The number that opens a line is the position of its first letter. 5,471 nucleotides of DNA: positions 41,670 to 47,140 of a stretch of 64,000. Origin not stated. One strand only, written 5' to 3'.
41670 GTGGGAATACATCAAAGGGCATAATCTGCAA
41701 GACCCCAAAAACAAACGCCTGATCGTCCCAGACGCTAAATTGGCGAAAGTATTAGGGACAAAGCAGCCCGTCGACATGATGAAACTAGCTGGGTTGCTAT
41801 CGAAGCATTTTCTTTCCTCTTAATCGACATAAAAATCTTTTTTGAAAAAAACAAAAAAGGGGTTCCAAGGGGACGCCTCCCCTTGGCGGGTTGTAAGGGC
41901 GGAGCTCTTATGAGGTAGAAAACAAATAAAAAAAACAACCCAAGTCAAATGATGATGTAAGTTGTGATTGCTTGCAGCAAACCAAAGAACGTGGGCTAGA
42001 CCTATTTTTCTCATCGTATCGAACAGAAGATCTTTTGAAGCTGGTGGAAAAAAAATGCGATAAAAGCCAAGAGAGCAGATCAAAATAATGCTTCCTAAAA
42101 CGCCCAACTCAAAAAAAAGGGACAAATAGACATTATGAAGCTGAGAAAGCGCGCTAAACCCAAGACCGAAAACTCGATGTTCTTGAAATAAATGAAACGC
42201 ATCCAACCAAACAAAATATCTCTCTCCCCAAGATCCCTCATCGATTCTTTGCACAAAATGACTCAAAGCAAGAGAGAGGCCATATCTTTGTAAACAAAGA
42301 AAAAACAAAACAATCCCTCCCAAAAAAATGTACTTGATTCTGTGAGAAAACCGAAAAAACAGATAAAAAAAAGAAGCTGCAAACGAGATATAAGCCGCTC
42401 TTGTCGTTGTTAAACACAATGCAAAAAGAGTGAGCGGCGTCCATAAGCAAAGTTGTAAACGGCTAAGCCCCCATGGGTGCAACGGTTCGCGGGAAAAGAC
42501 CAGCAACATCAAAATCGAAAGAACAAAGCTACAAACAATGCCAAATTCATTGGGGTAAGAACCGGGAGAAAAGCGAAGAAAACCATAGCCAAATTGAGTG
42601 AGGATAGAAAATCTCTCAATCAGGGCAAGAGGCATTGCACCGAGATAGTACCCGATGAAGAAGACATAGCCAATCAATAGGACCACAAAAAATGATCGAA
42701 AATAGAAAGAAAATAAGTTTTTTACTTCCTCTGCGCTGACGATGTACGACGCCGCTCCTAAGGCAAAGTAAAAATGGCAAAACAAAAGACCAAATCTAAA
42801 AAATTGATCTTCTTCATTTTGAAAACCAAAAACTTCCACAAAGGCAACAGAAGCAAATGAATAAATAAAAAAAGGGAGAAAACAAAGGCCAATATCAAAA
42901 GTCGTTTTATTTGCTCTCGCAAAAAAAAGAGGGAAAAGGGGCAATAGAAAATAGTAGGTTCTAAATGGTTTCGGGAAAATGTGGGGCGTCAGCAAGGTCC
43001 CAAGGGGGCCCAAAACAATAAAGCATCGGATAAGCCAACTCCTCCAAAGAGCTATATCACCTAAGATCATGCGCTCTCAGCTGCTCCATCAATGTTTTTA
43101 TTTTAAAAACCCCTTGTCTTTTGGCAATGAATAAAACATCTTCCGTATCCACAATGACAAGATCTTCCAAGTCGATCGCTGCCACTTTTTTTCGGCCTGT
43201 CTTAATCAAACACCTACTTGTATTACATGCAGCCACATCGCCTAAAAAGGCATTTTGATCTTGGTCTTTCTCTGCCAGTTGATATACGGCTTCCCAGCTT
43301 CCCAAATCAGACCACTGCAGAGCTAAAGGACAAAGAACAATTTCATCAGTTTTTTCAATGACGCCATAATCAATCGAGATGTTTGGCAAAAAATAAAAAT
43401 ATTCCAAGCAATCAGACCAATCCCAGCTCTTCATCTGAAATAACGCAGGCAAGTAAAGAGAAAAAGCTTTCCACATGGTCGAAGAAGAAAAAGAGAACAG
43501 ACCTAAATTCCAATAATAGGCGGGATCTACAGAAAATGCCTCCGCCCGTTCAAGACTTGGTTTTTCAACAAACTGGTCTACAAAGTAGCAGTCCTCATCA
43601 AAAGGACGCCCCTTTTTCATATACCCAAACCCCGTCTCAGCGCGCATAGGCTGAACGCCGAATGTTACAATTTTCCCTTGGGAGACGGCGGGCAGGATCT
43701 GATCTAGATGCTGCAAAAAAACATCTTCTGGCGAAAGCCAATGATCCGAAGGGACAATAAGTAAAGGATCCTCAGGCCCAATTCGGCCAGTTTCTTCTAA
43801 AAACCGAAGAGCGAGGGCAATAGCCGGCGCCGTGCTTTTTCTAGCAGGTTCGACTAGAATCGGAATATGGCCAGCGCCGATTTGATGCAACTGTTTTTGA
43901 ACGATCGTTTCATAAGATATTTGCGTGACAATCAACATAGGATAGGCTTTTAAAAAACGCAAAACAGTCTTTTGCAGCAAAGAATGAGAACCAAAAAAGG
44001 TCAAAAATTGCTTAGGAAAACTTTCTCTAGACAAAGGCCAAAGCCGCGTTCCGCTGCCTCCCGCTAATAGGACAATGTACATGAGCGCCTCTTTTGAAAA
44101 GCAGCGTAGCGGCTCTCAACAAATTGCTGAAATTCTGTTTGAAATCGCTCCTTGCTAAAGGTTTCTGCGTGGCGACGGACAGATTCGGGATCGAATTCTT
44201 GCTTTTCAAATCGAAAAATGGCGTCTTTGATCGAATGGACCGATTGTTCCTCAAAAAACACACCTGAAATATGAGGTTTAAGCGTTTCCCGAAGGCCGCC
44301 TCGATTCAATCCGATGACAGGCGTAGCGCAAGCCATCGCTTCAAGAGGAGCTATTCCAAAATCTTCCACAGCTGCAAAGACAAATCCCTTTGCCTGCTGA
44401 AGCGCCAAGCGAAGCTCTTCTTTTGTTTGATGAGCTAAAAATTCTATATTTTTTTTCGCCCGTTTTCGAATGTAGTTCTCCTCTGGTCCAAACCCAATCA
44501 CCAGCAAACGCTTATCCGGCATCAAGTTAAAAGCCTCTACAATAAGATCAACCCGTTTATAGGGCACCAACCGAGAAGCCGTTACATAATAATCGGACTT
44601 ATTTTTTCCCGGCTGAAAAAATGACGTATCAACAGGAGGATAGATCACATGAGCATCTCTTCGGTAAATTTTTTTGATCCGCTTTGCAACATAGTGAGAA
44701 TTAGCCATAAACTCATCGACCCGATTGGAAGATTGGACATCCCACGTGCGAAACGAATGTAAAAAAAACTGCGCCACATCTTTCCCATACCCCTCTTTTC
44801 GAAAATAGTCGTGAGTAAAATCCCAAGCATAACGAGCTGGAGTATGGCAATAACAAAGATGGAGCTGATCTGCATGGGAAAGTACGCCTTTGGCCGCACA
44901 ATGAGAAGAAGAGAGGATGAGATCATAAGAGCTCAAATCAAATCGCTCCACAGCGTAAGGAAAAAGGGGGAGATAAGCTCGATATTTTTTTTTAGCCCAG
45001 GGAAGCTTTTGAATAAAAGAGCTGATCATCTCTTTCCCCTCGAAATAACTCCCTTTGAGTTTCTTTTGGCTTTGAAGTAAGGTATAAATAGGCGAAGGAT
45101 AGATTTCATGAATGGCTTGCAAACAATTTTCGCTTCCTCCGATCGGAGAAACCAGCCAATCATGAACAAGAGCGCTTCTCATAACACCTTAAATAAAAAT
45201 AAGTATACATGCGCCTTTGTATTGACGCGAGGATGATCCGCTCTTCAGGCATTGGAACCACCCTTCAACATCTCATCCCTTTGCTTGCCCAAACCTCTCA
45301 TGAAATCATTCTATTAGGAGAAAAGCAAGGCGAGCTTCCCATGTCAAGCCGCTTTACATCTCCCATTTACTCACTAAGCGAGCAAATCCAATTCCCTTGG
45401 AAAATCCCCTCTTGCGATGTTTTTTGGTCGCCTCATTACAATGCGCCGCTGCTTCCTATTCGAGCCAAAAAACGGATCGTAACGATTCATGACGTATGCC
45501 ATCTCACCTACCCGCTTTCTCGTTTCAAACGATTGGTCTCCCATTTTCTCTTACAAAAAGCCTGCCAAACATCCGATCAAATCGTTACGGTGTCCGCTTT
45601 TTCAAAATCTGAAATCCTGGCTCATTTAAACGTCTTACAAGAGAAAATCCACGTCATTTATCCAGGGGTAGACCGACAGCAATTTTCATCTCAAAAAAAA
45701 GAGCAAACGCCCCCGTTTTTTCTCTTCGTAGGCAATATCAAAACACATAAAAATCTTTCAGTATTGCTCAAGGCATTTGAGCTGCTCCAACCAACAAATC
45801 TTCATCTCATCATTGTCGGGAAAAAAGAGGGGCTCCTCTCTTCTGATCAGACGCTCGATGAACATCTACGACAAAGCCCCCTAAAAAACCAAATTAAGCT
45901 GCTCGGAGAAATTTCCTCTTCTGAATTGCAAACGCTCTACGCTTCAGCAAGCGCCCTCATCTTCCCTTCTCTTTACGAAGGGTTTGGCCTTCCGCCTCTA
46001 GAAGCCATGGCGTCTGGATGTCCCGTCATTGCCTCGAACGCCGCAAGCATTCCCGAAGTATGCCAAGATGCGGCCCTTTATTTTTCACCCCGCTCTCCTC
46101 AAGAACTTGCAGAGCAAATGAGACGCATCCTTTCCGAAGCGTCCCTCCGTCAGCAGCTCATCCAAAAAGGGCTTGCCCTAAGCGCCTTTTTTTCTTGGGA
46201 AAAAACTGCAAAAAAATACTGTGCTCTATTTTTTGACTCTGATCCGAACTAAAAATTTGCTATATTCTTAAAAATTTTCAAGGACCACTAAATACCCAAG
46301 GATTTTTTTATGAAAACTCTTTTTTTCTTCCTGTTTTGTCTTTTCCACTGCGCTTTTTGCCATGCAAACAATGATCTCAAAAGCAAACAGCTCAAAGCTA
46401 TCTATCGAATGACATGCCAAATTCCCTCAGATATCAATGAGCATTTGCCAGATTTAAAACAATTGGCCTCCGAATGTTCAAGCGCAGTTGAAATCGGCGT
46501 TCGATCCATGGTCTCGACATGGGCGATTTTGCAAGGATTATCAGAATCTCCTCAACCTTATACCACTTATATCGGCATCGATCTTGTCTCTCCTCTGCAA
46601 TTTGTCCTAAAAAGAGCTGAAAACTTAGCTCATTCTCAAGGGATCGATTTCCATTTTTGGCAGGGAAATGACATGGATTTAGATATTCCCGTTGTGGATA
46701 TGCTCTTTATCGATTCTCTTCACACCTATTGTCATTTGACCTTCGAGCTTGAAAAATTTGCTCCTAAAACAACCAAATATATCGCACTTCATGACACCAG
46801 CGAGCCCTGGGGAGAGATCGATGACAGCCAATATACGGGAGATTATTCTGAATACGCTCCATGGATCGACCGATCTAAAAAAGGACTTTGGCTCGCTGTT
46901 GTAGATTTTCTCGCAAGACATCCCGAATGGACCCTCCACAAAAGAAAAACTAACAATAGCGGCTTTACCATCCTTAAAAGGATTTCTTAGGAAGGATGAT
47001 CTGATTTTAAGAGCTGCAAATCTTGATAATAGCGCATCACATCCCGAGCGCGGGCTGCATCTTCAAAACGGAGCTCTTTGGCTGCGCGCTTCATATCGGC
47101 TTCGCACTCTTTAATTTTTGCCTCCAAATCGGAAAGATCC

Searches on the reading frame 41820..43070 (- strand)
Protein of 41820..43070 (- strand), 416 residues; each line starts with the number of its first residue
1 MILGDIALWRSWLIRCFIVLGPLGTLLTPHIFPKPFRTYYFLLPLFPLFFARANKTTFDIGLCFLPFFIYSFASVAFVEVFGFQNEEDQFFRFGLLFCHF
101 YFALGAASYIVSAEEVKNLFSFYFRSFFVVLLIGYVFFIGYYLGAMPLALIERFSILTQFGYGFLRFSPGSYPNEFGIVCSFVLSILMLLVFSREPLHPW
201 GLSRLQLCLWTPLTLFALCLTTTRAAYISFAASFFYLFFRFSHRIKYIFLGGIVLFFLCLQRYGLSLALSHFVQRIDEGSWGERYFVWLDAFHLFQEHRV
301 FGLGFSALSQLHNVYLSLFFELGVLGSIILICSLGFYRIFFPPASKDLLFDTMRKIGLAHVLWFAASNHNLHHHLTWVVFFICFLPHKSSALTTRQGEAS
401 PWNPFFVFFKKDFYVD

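Call 10: search_protein_families(library=pfam, proteins=[window:41820-43070:-], max_evalue=0.001)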
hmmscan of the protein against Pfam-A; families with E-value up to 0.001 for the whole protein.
window:41820-43070:- (416 aa): 1 family
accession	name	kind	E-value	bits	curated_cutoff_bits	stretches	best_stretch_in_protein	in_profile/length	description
PF04932.20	Wzy_C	-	1.9e-11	44.4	31.7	1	213-331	5-149/149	O-Antigen ligase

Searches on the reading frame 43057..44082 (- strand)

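Call 10: search_protein_families(library=pfam, proteins=[window:43057-44082:-], max_evalue=0.001)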
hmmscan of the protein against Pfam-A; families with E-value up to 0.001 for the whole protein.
window:43057-44082:- (341 aa): 3 families
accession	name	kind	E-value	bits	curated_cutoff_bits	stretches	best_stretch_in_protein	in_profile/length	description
PF00483.29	NTP_transferase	-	6e-37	128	21.2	1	4-275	3-244/245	Nucleotidyl transferase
PF22640.1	ManC_GMP_beta-helix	-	4.3e-08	33.4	27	1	283-335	3-55/55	MannoseP isomerase/GMP-like beta-helix domain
PF12804.13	NTP_transf_3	-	2.3e-05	25.1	27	1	4-129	2-111/160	MobA-like NTP transferase domain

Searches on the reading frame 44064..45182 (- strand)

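Call 10: search_protein_families(library=pfam, proteins=[window:44064-45182:-], max_evalue=0.001)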
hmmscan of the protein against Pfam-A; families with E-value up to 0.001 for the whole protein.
window:44064-45182:- (372 aa): 4 families
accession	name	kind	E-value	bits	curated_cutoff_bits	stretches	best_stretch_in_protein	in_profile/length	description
PF00534.26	Glycos_transf_1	-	1.5e-26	93.4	26.4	1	187-336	5-166/172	Glycosyl transferases group 1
PF13692.12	Glyco_trans_1_4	-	4e-19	69.7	27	1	200-324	5-138/142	Glycosyl transferases group 1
PF13439.12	Glyco_transf_4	-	3.8e-09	37.3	28.5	1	54-187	41-169/170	Glycosyltransferase Family 4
PF20706.3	GT4-conflict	-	0.00018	21.1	26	1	246-318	263-333/385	Family 4 Glycosyltransferase in conflict systems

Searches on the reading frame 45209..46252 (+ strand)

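Call 67: search_protein_families(library=pfam, proteins=[window:45209-46252:+], max_evalue=0.01)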
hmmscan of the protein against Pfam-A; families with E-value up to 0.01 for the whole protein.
window:45209-46252:+ (347 aa): 5 families
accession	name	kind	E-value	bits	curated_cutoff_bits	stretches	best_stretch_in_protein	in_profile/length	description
PF00534.26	Glycos_transf_1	-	3.2e-38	131.4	26.4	1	157-321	4-169/172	Glycosyl transferases group 1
PF13692.12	Glyco_trans_1_4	-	1.8e-31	109.7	27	1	169-309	2-141/142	Glycosyl transferases group 1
PF20706.3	GT4-conflict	-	5.2e-13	49.2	26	1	118-279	143-314/385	Family 4 Glycosyltransferase in conflict systems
PF13439.12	Glyco_transf_4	-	2.3e-12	47.7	28.5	1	14-157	3-169/170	Glycosyltransferase Family 4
PF13524.12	Glyco_trans_1_2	-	4.5e-07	30.3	25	1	228-337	28-142/144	Glycosyl transferase-like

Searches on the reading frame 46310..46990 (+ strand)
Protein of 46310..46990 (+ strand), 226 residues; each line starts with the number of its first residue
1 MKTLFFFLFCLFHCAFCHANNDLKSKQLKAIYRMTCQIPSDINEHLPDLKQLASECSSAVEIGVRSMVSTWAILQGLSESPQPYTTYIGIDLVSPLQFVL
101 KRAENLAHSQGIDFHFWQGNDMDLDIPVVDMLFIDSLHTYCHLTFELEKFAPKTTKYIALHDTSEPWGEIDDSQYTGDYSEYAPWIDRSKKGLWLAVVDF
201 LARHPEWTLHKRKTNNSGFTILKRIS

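Call 67: search_protein_families(library=pfam, proteins=[window:46310-46990:+], max_evalue=0.01)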
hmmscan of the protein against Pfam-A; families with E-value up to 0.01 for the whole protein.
window:46310-46990:+ (226 aa): 1 family
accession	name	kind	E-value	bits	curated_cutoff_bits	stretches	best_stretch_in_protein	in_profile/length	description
PF13578.12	Methyltransf_24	-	0.00016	22.9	26.3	1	60-156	1-96/105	Methyltransferase domain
